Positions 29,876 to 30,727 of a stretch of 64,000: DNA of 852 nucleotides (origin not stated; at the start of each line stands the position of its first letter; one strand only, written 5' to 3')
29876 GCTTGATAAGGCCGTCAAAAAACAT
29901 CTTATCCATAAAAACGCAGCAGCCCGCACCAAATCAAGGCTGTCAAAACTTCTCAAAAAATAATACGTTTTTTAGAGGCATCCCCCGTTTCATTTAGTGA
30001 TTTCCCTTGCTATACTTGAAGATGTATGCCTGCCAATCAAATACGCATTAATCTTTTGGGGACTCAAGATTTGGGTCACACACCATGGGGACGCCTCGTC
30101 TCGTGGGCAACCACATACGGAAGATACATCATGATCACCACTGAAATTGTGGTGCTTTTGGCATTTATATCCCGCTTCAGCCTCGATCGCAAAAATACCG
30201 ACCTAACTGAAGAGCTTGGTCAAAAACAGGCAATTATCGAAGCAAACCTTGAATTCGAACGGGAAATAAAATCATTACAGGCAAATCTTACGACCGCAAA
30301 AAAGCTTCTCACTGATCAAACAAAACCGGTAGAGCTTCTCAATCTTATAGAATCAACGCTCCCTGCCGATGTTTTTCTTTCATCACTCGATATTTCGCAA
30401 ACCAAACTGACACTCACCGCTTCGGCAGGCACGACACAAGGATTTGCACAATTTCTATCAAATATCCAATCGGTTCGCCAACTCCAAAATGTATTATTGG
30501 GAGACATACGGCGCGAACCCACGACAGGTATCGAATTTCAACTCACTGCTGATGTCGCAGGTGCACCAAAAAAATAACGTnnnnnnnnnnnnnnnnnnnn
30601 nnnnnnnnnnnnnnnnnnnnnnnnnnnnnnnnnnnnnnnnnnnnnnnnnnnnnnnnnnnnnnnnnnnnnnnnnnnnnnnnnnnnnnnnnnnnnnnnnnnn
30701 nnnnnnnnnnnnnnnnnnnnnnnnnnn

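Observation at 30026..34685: pilN-pilO cluster extended by four surface/membrane proteins, including a pilin-like but non-canonical N-terminus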

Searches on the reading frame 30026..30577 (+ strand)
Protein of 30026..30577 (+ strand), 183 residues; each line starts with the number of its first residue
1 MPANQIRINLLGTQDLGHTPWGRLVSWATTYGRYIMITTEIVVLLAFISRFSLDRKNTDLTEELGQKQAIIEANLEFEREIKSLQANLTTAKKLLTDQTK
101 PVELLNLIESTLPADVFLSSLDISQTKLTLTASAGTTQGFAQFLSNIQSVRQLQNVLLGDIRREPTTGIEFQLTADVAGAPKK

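Call 3: search_protein_families(library=pfam, proteins=[window:30026-30577:+], max_evalue=1)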
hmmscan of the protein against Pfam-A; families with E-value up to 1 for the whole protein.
window:30026-30577:+ (183 aa): 4 families
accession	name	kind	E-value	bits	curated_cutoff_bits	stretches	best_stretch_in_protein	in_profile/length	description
PF05137.18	PilN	-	5.8e-09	36.3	22.8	1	104-176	2-77/78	Fimbrial assembly protein (PilN)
PF25013.1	LRR_Zer-1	-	0.036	14.7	27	1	99-156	72-128/137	Zer-1-like, Leucine-rich repeats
PF13877.11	RPAP3_C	-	0.048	14.6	23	1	75-151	6-78/92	Potential Monad-binding region of RPAP3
PF07989.16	Cnn_1N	-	0.058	14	28.5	1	61-100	34-71/74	Centrosomin N-terminal motif 1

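Call 4: search_protein_families(library=ncbifam, proteins=[window:30026-30577:+], max_evalue=1)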
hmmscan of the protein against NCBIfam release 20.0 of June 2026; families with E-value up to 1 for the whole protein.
window:30026-30577:+ (183 aa): 1 family
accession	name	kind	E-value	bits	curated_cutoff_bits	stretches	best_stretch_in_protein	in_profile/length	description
NF051886.1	XaaProDiPepCaul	equivalog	0.16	10.9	500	1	50-86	261-297/398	Xaa-Pro dipeptidase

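Call 9: find_encoding_contigs(protein=window:30026-30577:+, flank=10000, max_places=10)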
Protein window:30026-30577:+ (183 aa): 24 contigs read that carry it; 1 place shown.
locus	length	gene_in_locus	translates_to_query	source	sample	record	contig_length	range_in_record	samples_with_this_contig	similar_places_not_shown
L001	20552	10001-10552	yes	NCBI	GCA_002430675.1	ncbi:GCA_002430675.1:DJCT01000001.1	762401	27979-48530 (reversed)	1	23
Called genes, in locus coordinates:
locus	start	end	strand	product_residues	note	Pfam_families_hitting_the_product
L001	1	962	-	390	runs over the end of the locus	PF08529:NusA_N, PF13184:KH_NusA_1st, PF26594:KH_NusA_2nd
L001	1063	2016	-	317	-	PF00226:DnaJ, PF01556:DnaJ_C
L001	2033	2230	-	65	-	-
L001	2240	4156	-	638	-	PF00012:HSP70, PF06723:MreB_Mbl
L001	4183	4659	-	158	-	PF01025:GrpE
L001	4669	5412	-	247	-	PF01628:HrcA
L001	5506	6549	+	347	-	PF00963:Cohesin, PF19077:Big_13, PF17936:Big_6 (weak)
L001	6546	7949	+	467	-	PF01229:Glyco_hydro_39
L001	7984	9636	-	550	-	PF03023:MurJ, PF13440:Polysacc_synt_3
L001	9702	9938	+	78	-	PF01649:Ribosomal_S20p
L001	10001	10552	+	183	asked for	PF05137:PilN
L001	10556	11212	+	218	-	PF04350:PilO (weak)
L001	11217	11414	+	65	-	-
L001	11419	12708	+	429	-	PF00041:fn3 (weak), PF16656:Pur_ac_phosph_N, PF19077:Big_13 (faint)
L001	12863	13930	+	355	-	-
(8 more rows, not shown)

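Call 26: search_solved_structures(query=A3, max_evalue=10, show_alignments=2)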
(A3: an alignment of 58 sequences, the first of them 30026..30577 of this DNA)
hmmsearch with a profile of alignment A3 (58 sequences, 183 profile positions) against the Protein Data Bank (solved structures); distinct sequences matched with E-value up to 10: 11.
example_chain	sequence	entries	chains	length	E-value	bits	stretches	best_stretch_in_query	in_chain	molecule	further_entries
3jc8_Na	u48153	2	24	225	4.3e-06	29.9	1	61-147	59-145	PilN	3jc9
5xau_C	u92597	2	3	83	0.044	16.8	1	52-92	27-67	Laminin subunit gamma-1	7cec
2z4t_A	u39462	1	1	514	0.068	16.2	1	102-166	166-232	Beta-galactoside alpha-2,6-sialyltransferase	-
5vji_A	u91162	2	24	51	0.16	15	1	58-91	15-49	Circadian locomoter output cycles protein kaput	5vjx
5mc9_C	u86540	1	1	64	0.21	14.6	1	52-93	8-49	Laminin subunit gamma-1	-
6jhd_A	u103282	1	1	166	0.42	13.6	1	52-102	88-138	Interferon alpha-8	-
3kqg_A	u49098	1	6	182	0.67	12.9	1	60-107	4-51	C-type lectin domain family 4 member K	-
5g6u_A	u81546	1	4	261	0.84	12.6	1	58-107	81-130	LANGERIN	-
7w59_X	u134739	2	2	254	1.3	12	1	53-108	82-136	PSME3-interacting protein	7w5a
6pf2_A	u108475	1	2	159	1.8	11.6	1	60-108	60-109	Myosin, heavy polypeptide 7, cardiac muscle, beta variant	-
8oyv_A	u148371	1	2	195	5.3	10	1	79-145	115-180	De novo designed soluble Claudin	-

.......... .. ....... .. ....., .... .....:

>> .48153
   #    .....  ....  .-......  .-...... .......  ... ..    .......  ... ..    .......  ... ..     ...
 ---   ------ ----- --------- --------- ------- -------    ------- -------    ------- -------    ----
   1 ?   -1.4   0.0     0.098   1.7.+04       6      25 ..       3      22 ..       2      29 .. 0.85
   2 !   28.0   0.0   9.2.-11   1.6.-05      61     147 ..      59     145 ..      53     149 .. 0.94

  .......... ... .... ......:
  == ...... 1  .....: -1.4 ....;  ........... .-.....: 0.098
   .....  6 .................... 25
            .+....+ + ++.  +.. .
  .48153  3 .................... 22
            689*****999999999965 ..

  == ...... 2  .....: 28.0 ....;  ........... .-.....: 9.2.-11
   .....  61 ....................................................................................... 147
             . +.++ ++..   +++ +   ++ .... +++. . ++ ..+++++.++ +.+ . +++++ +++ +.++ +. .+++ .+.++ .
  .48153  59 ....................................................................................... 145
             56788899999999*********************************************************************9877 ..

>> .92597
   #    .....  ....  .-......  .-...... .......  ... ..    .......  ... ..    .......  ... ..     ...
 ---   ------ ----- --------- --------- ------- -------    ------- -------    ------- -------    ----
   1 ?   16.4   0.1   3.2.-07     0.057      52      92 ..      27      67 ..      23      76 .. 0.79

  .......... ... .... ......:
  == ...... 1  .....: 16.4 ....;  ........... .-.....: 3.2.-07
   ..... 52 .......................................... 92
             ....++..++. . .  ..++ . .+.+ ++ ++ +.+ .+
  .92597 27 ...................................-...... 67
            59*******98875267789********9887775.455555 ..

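Call 56: list_cluster_members(proteins=[window:30026-30577:+, window:30581-31237:+, window:31242-31439:+, window:31444-32733:+, window:32888-33955:+, window:33957-34685:+])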
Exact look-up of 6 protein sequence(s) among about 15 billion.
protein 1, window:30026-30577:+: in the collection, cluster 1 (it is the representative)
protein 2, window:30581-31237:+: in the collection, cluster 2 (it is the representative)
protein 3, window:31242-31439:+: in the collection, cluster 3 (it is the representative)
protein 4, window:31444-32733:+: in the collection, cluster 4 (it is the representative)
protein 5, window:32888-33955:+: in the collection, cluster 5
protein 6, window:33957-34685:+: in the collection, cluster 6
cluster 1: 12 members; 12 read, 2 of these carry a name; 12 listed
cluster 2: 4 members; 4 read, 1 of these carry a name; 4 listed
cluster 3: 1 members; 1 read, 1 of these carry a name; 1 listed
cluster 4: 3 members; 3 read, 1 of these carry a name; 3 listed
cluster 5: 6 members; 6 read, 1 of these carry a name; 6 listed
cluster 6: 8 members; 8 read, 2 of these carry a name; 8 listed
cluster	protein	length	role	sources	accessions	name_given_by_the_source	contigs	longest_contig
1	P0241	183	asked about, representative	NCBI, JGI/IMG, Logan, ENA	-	Tfp pilus assembly protein PilN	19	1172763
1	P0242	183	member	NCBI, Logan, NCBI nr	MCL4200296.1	PilN domain-containing protein [Patescibacteria group bacterium]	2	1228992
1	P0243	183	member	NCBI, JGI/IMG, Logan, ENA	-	-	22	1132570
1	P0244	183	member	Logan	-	-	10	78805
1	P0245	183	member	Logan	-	-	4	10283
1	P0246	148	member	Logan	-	-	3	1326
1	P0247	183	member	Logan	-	-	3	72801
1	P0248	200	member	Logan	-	-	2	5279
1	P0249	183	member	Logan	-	-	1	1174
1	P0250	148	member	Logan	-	-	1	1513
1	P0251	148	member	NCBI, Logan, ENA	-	-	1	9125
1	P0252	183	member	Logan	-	-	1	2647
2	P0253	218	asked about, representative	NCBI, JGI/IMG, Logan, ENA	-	-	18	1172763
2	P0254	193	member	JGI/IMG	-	Tfp pilus assembly protein PilO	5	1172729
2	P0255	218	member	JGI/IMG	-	-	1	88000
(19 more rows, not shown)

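Call 65: find_related_loci(query=A3, collection=metagenome_contigs, flank=10000)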
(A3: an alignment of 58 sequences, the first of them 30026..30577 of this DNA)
Query A3 (183 aa) in metagenome_contigs; peptide patterns used: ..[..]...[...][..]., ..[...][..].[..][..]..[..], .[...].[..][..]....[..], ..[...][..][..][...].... (x = any residue, [..] = any of these).
599 stretches matched a pattern (row limit reached: there are more); 403 encode a relative of the query (tblastn E <= 1e-3); the best 80 are kept; 80 distinct loci.
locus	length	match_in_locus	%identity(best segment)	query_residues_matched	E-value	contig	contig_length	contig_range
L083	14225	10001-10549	94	1-183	3e-114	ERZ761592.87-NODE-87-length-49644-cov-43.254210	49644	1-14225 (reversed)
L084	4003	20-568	94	1-183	2e-115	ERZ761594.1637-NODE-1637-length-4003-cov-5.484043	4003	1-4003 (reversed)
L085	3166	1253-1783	84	1-177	2e-100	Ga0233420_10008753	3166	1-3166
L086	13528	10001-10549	79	1-183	2e-98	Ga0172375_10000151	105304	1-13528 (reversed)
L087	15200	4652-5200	78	1-183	3e-95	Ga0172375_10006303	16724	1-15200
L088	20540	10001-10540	75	1-181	9e-92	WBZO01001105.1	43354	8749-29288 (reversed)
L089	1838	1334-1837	80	1-168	2e-95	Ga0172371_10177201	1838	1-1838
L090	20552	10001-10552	72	1-183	2e-89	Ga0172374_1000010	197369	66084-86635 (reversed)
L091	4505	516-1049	66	1-178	3e-81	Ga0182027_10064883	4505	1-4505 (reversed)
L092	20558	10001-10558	66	1-183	2e-80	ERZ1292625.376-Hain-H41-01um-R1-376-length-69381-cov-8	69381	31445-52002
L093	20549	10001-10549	66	1-183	4e-80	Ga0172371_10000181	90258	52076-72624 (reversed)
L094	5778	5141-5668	67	1-176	8e-80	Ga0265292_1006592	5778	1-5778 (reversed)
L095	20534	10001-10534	67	1-178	1e-78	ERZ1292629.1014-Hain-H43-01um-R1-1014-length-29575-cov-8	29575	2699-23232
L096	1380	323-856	62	2-179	6e-76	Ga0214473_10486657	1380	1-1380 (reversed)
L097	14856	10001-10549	57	1-183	5e-69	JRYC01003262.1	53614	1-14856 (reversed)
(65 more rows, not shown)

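Call 66: find_homologous_proteins(query=window:30026-30577:+, max_evalue=0.001)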
Query window:30026-30577:+ (183 aa): 652 proteins with E <= 0.001 among 838 candidates; the best 120 are listed.
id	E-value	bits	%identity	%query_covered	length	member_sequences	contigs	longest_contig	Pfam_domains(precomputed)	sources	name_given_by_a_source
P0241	2.8e-110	384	100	100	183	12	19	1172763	PF05137.19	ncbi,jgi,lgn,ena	jgi:Tfp pilus assembly protein PilN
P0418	4.6e-92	325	82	99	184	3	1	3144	PF05137.19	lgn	-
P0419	5.9e-92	324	81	100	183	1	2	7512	PF05137.19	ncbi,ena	ncbi:MAG: PilN domain-containing protein [Patescibacteria group bacterium]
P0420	2.1e-90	319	79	100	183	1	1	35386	PF05137.19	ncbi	-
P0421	8.6e-90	317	84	97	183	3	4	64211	PF05137.19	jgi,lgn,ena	-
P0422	4.5e-88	312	78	100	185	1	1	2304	PF05137.19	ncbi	-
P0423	1.1e-87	310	78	100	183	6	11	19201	PF05137.19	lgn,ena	-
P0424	3.0e-86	306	75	100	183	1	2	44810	PF05137.19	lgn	-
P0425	5.7e-85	302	78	100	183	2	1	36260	PF05137.19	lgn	-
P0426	9.0e-85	301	80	97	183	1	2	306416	PF05137.19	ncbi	-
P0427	6.4e-84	298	76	100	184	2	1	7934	PF05137.19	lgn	-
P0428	9.9e-84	297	76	99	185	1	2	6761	PF05137.19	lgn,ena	-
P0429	2.7e-83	296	75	99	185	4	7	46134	PF05137.19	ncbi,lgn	-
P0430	2.9e-83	296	77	100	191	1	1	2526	PF05137.19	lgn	-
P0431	4.8e-83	295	75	99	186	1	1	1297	PF05137.19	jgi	jgi:Tfp pilus assembly protein PilN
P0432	1.3e-82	294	75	100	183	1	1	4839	PF05137.19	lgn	-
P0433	6.1e-82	292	73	100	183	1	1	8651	PF05137.19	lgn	-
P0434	9.8e-82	291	99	81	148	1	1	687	PF05137.19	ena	-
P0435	2.9e-81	289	76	97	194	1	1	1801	PF05137.19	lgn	-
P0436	2.0e-80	287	73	100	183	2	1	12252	PF05137.19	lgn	-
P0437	2.8e-80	286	71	100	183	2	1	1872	PF05137.19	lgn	-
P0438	2.9e-80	286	72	100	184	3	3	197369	PF05137.19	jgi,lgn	-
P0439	1.0e-79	284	76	96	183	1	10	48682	PF05137.19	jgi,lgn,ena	-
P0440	1.2e-79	284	74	100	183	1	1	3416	PF05137.19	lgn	-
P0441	1.7e-79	284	72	100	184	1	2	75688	PF05137.19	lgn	-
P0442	3.2e-79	283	73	99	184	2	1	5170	PF05137.19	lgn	-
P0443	3.2e-79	283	72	100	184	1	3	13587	PF05137.19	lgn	-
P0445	7.9e-79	282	73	97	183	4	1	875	PF05137.19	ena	-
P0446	2.3e-76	274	70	99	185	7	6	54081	PF05137.19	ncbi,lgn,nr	ncbi:PilN domain-containing protein [Candidatus Gottesmanbacteria bacterium]|nr:PilN domain-containi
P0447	2.7e-76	273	69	100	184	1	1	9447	PF05137.19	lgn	-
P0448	3.4e-76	273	70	100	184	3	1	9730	PF05137.19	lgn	-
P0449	5.4e-76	272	69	99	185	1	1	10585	PF05137.19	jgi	jgi:Tfp pilus assembly protein PilN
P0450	6.2e-76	272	70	99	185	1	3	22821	PF05137.19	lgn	-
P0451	7.6e-76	272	72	97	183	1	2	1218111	PF05137.19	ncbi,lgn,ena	-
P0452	1.0e-75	271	70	100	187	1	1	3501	PF05137.19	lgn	-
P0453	1.1e-75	271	68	100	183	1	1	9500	PF05137.19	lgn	-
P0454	1.8e-75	271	70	99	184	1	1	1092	PF05137.19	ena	-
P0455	2.2e-75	270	69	97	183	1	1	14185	PF05137.19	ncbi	-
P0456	2.3e-75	270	70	100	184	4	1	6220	PF05137.19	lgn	-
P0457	4.1e-75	269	68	100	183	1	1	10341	PF05137.19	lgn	-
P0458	1.5e-74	268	69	100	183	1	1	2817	PF05137.19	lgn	-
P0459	2.4e-74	267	69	98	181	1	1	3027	PF05137.19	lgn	-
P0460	2.5e-74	267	66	99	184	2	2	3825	PF05137.19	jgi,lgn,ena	-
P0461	5.7e-74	266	68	99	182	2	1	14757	PF05137.19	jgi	jgi:Tfp pilus assembly protein PilN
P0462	1.4e-73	264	68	98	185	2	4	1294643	PF05137.19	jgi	jgi:Tfp pilus assembly protein PilN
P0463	1.8e-73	264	68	99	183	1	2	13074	PF05137.19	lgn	-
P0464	2.5e-73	264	66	100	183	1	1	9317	PF05137.19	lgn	-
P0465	6.0e-73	262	66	100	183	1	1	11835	PF05137.19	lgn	-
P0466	9.3e-73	262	66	100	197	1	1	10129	PF05137.19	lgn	-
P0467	1.9e-72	261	70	97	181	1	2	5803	PF05137.19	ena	-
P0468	2.5e-72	260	66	99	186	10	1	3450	PF05137.19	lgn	-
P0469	2.6e-72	260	67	99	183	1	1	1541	PF05137.19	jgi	-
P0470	2.6e-72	260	66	100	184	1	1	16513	PF05137.19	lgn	-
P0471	4.0e-72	260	67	98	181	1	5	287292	PF05137.19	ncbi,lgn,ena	-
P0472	5.0e-72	259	67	100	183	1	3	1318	PF05137.19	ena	-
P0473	6.0e-72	259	66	100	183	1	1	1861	PF05137.19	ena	-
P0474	7.1e-72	259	65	97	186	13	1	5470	PF05137.19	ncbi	-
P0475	7.4e-72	259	67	94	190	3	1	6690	PF05137.19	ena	-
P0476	7.8e-72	259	66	100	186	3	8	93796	PF05137.19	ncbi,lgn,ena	-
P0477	9.8e-72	258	65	100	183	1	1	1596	PF05137.19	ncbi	-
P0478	1.0e-71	258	67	98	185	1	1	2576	PF05137.19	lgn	-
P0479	1.0e-71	258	67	97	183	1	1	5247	PF05137.19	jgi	-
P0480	1.6e-71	258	65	99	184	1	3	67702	PF05137.19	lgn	-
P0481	3.8e-71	257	67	99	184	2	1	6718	PF05137.19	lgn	-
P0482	4.0e-71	256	68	95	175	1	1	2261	PF05137.19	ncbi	-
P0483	8.7e-71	255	67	100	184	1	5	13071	PF05137.19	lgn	-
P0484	8.8e-71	255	66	100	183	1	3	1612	PF05137.19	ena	-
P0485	1.4e-70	255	66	98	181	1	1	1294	PF05137.19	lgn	-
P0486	2.9e-70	254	66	100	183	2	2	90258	PF05137.19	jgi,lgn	-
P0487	3.2e-70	254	64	100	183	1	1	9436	PF05137.19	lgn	-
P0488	7.6e-69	249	64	100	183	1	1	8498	PF05137.19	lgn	-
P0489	7.9e-69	249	64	99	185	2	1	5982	PF05137.19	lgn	-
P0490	1.0e-68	249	65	100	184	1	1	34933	PF05137.19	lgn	-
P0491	1.4e-68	248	67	96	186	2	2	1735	PF05137.19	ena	-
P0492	3.2e-68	247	63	100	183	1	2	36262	PF05137.19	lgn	-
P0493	4.6e-68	247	66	97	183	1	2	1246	PF05137.19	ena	-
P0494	9.3e-68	246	64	100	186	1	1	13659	PF05137.19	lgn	-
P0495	9.2e-67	242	61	98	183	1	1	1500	PF05137.19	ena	-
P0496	1.9e-66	241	78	81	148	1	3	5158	PF05137.19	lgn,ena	-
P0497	3.1e-65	237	62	100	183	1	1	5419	PF05137.19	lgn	-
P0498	3.2e-65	237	60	100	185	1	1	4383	PF05137.19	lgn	-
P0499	3.4e-65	237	61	99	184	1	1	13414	PF05137.19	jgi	jgi:Tfp pilus assembly protein PilN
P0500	6.8e-65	236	61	99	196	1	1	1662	PF05137.19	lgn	-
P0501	1.0e-64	236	76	81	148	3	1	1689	PF05137.19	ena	-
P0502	3.2e-64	234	76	81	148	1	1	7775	PF05137.19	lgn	-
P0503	3.5e-64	234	62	97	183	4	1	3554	PF05137.19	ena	-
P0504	8.8e-64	233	59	100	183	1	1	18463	PF05137.19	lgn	-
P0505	1.7e-62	228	61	100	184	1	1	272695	PF05137.19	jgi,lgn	jgi:Tfp pilus assembly protein PilN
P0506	2.2e-62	228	60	97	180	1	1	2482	PF05137.19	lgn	-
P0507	5.2e-62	227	57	100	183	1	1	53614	PF05137.19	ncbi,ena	-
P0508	9.0e-62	226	60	99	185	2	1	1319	PF05137.19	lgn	-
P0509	2.5e-61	225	59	100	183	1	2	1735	PF05137.19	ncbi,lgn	ncbi:MAG: PilN domain-containing protein [Patescibacteria group bacterium]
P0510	5.5e-61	224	60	97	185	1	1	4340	PF05137.19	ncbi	-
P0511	6.0e-61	223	75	81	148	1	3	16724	PF05137.19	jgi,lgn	-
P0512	8.1e-61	223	59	97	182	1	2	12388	PF05137.19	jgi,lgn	jgi:Tfp pilus assembly protein PilN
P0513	1.0e-60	223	58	100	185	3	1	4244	PF05137.19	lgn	-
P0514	3.7e-60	221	76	81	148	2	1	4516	PF05137.19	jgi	-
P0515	4.8e-60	220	55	99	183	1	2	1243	PF05137.19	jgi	jgi:Tfp pilus assembly protein PilN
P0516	7.5e-60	220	59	96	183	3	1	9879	PF05137.19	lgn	-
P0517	1.3e-59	219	61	96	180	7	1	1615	PF05137.19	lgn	-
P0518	1.8e-59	219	59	96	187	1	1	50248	PF05137.19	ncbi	-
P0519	4.2e-59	217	57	97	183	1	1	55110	PF05137.19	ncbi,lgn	-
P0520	5.3e-59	217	60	100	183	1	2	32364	PF05137.19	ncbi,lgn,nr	ncbi:PilN domain-containing protein [Candidatus Gottesmanbacteria bacterium]|nr:PilN domain-containi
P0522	7.1e-59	217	58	98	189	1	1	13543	PF05137.19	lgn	-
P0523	1.1e-58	216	60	100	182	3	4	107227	PF05137.19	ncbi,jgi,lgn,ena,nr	ncbi:PilN domain-containing protein [Patescibacteria group bacterium]|nr:PilN domain-containing prot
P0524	1.4e-58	216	57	98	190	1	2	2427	PF05137.19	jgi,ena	jgi:Tfp pilus assembly protein PilN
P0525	2.0e-58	215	60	96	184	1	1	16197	PF05137.19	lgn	-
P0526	2.3e-58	215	58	99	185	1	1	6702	PF05137.19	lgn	-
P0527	2.4e-58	215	56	98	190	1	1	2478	PF05137.19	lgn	-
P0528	2.6e-58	215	60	100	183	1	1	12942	PF05137.19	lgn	-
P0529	2.9e-58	215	61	97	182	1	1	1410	PF05137.19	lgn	-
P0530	3.0e-58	215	58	99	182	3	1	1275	PF05137.19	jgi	jgi:Tfp pilus assembly protein PilN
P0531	3.1e-58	215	60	96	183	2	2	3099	PF05137.19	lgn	-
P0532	3.1e-58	215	55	98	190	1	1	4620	PF05137.19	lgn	-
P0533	3.1e-58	215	57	96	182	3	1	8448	PF05137.19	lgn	-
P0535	4.6e-58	214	58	100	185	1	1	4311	PF05137.19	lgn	-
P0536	5.0e-58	214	56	100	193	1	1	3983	PF05137.19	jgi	jgi:hypothetical protein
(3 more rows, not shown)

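Call 73: predict_structure(alignment_id=A6)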
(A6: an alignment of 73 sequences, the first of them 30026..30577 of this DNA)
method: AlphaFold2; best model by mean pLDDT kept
length: 183 residues; sequences in the alignment: 73
mean_pLDDT: 82.8   pTM: 0.44
mean pLDDT of the five models: 82.8, 82.1, 81.7, 80.5, 78.6
residues with pLDDT >= 90: 50; 70-90: 111; 50-70: 18; < 50: 4
segments of 3 or more residues with pLDDT < 50: none
pLDDT, mean of each block of 10 residues (from residue 1): 51 64 79 89 92 92 93 90 90 76 83 87 84 89 88 85 85 83 52
secondary structure, 60 per line:
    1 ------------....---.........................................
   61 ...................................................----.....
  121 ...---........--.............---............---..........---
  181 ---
elements in order: H13-16 H20-111 E116-123 E127-134 H137-149 E153-164 E168-177
